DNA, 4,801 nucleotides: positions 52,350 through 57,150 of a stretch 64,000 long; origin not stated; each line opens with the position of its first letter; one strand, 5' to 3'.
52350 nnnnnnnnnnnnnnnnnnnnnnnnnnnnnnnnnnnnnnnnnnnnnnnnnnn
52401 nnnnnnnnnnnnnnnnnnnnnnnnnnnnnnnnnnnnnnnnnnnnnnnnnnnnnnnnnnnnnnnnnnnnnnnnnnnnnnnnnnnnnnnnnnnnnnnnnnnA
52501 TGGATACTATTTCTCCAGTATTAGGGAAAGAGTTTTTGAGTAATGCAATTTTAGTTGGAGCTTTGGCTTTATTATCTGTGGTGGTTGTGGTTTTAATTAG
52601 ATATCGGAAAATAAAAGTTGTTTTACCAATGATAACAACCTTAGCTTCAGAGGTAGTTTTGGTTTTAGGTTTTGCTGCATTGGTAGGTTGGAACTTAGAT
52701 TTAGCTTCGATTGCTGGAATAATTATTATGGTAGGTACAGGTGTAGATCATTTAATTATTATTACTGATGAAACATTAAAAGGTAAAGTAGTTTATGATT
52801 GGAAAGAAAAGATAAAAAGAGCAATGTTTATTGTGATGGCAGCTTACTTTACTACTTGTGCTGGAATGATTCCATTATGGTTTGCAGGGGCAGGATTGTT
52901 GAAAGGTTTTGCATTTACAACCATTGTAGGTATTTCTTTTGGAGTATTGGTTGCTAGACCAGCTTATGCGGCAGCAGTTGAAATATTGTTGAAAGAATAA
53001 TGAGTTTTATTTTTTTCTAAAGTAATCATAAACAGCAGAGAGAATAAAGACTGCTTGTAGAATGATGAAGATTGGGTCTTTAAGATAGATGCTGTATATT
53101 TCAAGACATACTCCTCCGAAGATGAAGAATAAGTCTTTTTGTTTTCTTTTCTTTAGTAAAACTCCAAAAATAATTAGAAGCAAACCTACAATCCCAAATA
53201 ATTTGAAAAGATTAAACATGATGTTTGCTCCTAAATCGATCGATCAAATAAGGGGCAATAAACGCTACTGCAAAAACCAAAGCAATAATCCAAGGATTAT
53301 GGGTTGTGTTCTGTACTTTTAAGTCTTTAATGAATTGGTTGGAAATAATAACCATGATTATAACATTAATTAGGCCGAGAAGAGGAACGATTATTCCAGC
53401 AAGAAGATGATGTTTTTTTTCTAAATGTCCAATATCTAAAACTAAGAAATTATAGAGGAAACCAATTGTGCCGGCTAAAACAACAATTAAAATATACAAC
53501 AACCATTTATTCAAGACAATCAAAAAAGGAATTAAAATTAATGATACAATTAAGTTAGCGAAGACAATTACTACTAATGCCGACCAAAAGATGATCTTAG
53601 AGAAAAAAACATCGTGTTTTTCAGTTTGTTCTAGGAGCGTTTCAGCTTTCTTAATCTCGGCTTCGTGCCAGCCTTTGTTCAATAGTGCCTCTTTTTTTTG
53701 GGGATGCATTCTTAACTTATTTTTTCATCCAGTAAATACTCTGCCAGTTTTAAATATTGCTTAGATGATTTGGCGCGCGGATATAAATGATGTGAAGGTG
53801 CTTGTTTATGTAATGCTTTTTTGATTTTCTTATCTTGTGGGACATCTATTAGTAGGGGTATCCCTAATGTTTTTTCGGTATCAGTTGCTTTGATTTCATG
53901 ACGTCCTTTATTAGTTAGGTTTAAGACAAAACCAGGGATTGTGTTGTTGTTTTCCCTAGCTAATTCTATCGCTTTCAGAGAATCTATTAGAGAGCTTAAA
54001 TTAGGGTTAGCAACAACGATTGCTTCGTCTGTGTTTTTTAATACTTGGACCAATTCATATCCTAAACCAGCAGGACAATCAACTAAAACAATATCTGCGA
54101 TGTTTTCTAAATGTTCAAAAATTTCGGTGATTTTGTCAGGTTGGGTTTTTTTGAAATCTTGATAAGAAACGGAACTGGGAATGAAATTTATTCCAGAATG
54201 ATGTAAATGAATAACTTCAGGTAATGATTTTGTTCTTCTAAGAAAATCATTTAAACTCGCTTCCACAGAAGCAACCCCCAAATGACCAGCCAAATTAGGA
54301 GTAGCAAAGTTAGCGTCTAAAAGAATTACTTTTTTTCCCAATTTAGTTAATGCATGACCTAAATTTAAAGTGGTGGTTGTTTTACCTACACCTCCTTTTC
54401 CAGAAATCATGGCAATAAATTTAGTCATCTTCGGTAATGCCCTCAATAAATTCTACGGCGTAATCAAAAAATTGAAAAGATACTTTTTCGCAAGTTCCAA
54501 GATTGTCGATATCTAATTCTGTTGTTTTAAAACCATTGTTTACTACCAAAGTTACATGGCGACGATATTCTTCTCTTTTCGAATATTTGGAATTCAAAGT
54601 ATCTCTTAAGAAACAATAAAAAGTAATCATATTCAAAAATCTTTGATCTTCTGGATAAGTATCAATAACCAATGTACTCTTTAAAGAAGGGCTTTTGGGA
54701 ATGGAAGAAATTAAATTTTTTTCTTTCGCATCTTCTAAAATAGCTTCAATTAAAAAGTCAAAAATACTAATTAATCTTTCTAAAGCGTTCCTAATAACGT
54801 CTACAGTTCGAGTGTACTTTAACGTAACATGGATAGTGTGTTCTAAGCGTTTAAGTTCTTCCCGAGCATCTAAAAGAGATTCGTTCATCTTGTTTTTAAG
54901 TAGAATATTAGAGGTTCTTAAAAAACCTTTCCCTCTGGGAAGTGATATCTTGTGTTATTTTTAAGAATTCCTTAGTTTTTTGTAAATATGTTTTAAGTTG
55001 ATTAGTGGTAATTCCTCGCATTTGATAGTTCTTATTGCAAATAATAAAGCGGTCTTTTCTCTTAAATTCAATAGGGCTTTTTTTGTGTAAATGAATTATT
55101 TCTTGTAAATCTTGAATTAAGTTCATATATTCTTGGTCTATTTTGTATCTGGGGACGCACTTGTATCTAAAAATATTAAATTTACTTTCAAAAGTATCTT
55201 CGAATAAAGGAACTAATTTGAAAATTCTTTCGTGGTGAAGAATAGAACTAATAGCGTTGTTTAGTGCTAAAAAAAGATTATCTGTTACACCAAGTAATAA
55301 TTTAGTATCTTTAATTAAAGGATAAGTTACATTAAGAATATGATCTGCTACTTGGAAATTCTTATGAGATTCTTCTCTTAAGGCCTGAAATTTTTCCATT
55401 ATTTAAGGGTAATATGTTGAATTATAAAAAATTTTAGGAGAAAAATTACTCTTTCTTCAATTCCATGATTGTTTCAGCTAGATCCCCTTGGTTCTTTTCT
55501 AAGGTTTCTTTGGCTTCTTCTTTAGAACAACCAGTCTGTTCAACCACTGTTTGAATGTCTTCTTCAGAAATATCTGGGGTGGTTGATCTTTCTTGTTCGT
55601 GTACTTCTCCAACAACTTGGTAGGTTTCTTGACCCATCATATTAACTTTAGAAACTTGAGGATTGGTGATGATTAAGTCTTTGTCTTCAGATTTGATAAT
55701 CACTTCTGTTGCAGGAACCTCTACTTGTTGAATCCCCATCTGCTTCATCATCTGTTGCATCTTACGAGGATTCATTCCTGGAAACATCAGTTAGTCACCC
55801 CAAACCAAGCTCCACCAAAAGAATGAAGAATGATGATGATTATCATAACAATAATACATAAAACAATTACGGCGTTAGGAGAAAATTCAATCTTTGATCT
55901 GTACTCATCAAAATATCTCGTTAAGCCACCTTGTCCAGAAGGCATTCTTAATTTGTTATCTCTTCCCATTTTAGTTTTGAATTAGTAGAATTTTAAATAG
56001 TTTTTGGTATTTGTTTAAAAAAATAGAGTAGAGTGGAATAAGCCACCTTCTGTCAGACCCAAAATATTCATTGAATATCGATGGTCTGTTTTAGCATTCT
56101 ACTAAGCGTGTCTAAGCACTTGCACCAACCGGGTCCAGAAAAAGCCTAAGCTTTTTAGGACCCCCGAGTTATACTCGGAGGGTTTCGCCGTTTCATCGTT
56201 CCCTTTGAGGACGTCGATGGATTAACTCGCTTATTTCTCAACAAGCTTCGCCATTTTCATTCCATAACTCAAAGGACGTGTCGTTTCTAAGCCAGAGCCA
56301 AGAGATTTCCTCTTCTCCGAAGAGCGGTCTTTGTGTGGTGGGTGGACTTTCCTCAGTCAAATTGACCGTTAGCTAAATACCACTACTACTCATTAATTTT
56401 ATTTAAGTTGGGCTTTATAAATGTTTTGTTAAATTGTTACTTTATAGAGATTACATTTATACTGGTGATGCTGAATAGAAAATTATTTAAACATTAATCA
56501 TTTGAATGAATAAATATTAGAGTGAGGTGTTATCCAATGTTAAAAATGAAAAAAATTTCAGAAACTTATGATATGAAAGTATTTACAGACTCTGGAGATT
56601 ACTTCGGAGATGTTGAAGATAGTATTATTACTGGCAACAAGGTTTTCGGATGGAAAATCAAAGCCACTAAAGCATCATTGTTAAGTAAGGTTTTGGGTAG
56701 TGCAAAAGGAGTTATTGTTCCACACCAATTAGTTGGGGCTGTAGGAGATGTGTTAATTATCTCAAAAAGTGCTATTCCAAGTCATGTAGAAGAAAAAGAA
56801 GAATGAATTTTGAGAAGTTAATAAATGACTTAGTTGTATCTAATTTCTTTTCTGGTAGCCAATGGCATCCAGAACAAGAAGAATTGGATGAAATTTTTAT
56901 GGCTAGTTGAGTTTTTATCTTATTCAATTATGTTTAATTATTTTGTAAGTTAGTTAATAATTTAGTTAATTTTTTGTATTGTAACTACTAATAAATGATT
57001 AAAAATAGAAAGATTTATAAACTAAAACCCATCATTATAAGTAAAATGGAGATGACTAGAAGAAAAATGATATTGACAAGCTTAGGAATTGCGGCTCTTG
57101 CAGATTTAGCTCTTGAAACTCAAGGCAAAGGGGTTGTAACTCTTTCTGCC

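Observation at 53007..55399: MinD-like ATPase flanked by a tandem pair of unknown paralogs and two small membrane proteins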

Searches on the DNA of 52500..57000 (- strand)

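Call 59: search_rna_families(source=window, start=52500, end=57000, threshold=evalue, max_evalue=0.1)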
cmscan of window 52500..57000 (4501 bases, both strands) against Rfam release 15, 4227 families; matches with E-value up to 0.1: 1.
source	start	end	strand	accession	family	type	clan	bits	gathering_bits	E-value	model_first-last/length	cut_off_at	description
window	56027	56387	-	RF00373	RNaseP_arch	Gene; ribozyme;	CL00002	105.5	84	1.3e-29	1-288/288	no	Archaeal RNase P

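Call 61: search_rna_families(sources=[L088, L090, L093, L095, L105, L117, L130, L134, L135, L141, L145, L157], threshold=gathering)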
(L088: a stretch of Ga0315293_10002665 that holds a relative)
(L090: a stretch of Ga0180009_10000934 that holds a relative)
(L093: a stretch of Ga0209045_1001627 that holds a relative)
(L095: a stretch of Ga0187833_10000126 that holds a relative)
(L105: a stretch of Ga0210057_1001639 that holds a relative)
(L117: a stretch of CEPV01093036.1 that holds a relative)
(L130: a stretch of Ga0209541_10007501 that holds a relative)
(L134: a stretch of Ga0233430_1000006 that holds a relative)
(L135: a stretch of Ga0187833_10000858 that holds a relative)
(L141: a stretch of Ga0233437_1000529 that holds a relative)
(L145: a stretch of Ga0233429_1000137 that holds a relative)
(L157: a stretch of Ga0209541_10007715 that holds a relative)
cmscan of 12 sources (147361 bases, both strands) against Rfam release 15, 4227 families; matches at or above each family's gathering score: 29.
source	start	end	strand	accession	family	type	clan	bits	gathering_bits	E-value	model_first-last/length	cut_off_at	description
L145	769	3686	+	RF02540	LSU_rRNA_archaea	Gene; rRNA;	CL00112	2558.2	50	0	1-2987/2987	no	Archaeal large subunit ribosomal RNA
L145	1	567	+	RF01959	SSU_rRNA_archaea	Gene; rRNA;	CL00111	507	50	1.4e-146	910-1478/1478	5'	Archaeal small subunit ribosomal RNA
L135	4565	4904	+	RF00373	RNaseP_arch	Gene; ribozyme;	CL00002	156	84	6.2e-44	1-288/288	no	Archaeal RNase P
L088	2660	2964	-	RF00373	RNaseP_arch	Gene; ribozyme;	CL00002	154.9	84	1.4e-43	1-288/288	no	Archaeal RNase P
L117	4571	4917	+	RF00373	RNaseP_arch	Gene; ribozyme;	CL00002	142.6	84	9.8e-40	1-288/288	no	Archaeal RNase P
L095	4615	4951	+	RF00373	RNaseP_arch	Gene; ribozyme;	CL00002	135.4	84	1.8e-37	1-288/288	no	Archaeal RNase P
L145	4337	4637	+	RF00373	RNaseP_arch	Gene; ribozyme;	CL00002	125.7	84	2e-34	1-288/288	no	Archaeal RNase P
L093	7954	8276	+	RF00373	RNaseP_arch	Gene; ribozyme;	CL00002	122.4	84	2.1e-33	1-288/288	no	Archaeal RNase P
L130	4481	4869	+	RF00373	RNaseP_arch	Gene; ribozyme;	CL00002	121.2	84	5.2e-33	1-288/288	no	Archaeal RNase P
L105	3121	3531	+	RF00373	RNaseP_arch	Gene; ribozyme;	CL00002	121.1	84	5.5e-33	1-288/288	no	Archaeal RNase P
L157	4195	4549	+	RF00373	RNaseP_arch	Gene; ribozyme;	CL00002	115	84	4.4e-31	1-288/288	no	Archaeal RNase P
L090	4439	4748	-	RF00373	RNaseP_arch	Gene; ribozyme;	CL00002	113.7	84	1.1e-30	1-288/288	no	Archaeal RNase P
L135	7007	7077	+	RF00005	tRNA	Gene; tRNA;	CL00001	70.8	29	4.4e-13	1-71/71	no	tRNA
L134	7049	7123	+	RF00005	tRNA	Gene; tRNA;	CL00001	69.5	29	9.7e-13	1-71/71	no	tRNA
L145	7730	7801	+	RF00005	tRNA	Gene; tRNA;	CL00001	65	29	1.7e-11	1-71/71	no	tRNA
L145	614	684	+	RF00005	tRNA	Gene; tRNA;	CL00001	64.5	29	2.3e-11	1-71/71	no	tRNA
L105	7854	7924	+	RF00005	tRNA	Gene; tRNA;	CL00001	63.9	29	3.4e-11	1-71/71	no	tRNA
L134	2994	3065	+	RF00005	tRNA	Gene; tRNA;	CL00001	63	29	6e-11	1-71/71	no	tRNA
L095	6461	6533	-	RF00005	tRNA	Gene; tRNA;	CL00001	58.3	29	1.2e-09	1-71/71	no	tRNA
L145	7966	8036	+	RF00005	tRNA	Gene; tRNA;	CL00001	57.7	29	1.7e-09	1-71/71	no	tRNA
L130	7552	7622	+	RF00005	tRNA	Gene; tRNA;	CL00001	57.2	29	2.4e-09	1-71/71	no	tRNA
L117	7006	7079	+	RF00005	tRNA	Gene; tRNA;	CL00001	52.6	29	4.3e-08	1-71/71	no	tRNA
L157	10048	10131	+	RF00005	tRNA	Gene; tRNA;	CL00001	50.2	29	2.1e-07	1-71/71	no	tRNA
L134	7140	7238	+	RF00005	tRNA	Gene; tRNA;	CL00001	48.3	29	6.6e-07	1-71/71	no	tRNA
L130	10258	10376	+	RF00005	tRNA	Gene; tRNA;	CL00001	48.1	29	7.7e-07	1-71/71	no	tRNA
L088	8299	8384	+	RF00005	tRNA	Gene; tRNA;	CL00001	46.4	29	2.3e-06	1-71/71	no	tRNA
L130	10108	10251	+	RF00005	tRNA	Gene; tRNA;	CL00001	44.2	29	9.1e-06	1-71/71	no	tRNA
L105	10678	10775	+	RF00005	tRNA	Gene; tRNA;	CL00001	43.9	29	1.1e-05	1-71/71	no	tRNA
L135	9860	9977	+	RF00005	tRNA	Gene; tRNA;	CL00001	43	29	1.9e-05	1-71/71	no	tRNA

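Call 63: search_rna_families(sources=[L003, L004, L009, L025, L029, L049, L058, L083, L086, L087], threshold=gathering)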
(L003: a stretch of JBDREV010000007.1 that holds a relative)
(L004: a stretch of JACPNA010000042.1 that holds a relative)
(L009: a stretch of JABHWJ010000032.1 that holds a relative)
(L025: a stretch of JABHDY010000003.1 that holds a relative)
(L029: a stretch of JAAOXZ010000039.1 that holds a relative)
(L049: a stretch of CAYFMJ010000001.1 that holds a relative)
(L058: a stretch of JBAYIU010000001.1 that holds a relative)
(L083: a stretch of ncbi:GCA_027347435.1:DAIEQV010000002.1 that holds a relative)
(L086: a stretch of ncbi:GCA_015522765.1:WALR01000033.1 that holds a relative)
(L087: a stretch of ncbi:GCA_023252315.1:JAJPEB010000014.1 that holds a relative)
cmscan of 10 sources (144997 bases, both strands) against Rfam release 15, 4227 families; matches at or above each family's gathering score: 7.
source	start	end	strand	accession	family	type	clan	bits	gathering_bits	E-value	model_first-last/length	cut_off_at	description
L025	6048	6398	+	RF00373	RNaseP_arch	Gene; ribozyme;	CL00002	156.1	84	5.7e-44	1-288/288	no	Archaeal RNase P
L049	5837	6154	+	RF00373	RNaseP_arch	Gene; ribozyme;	CL00002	150.3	84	3.9e-42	1-288/288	no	Archaeal RNase P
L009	6580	6913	+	RF00373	RNaseP_arch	Gene; ribozyme;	CL00002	130.7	84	5.4e-36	1-288/288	no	Archaeal RNase P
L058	4459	4797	+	RF00373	RNaseP_arch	Gene; ribozyme;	CL00002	114.5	84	6.3e-31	1-288/288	no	Archaeal RNase P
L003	5510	5913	+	RF00373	RNaseP_arch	Gene; ribozyme;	CL00002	112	84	3.8e-30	1-288/288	no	Archaeal RNase P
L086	9803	9873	+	RF00005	tRNA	Gene; tRNA;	CL00001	65.7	29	1.1e-11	1-71/71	no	tRNA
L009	2113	2196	+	RF00005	tRNA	Gene; tRNA;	CL00001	60.5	29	3e-10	1-71/71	no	tRNA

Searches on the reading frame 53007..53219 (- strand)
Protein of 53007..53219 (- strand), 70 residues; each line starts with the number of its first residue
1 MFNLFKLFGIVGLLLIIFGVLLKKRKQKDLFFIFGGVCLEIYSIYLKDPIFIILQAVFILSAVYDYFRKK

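Call 3: search_protein_families(library=pfam, proteins=[window:53007-53219:-], max_evalue=1)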
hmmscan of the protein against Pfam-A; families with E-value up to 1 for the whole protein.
window:53007-53219:- (70 aa): 7 families
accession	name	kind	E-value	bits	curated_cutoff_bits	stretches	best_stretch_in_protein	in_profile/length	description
PF10688.14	Imp-YgjV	-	0.00018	21.8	23.5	1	3-68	89-154/159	Bacterial inner membrane protein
PF00746.26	Gram_pos_anchor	-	0.0043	17.4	20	1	6-28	18-42/43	LPXTG cell wall anchor motif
PF07578.16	LAB_N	-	0.017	15.7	26.7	1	33-61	37-65/71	Lipid A Biosynthesis N-terminal domain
PF22570.1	LiaF-TM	-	0.036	15.3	27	1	4-60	23-84/98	LiaF transmembrane domain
PF19507.4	DUF6041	-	0.052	14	27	1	10-64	59-116/140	Family of unknown function (DUF6041)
PF14955.12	MRP-S24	-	0.078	13.4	26.7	1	14-66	82-134/135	Mitochondrial ribosome subunit S24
PF03203.19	MerC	-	0.1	13.6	27.6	1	5-44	66-104/108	MerC mercury resistance protein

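Call 5: search_protein_families(library=ncbifam, proteins=[window:53007-53219:-], max_evalue=1)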
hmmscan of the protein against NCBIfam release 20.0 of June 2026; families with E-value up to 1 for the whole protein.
window:53007-53219:- (70 aa): 3 families
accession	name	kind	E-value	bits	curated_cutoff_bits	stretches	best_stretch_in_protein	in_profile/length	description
TIGR01167.1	LPXTG_anchor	domain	0.075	13.7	15.9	1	7-28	15-34/34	LPXTG cell wall anchor domain-containing protein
NF053556.1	prodigi_MAP_PigB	equivalog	0.19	10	850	1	10-64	59-116/659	prodigiosin MAP biosynthesis oxidoreductase PigB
NF033507.3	Loki-CTERM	subfamily_domain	0.34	11.3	19.9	0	49-70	5-25/27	Loki-CTERM sorting domain-containing protein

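Call 70: search_protein_families(library=padloc, proteins=[window:53007-53219:-], max_evalue=0.01)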
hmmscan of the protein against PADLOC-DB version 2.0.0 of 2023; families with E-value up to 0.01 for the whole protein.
window:53007-53219:- (70 aa): 0 families
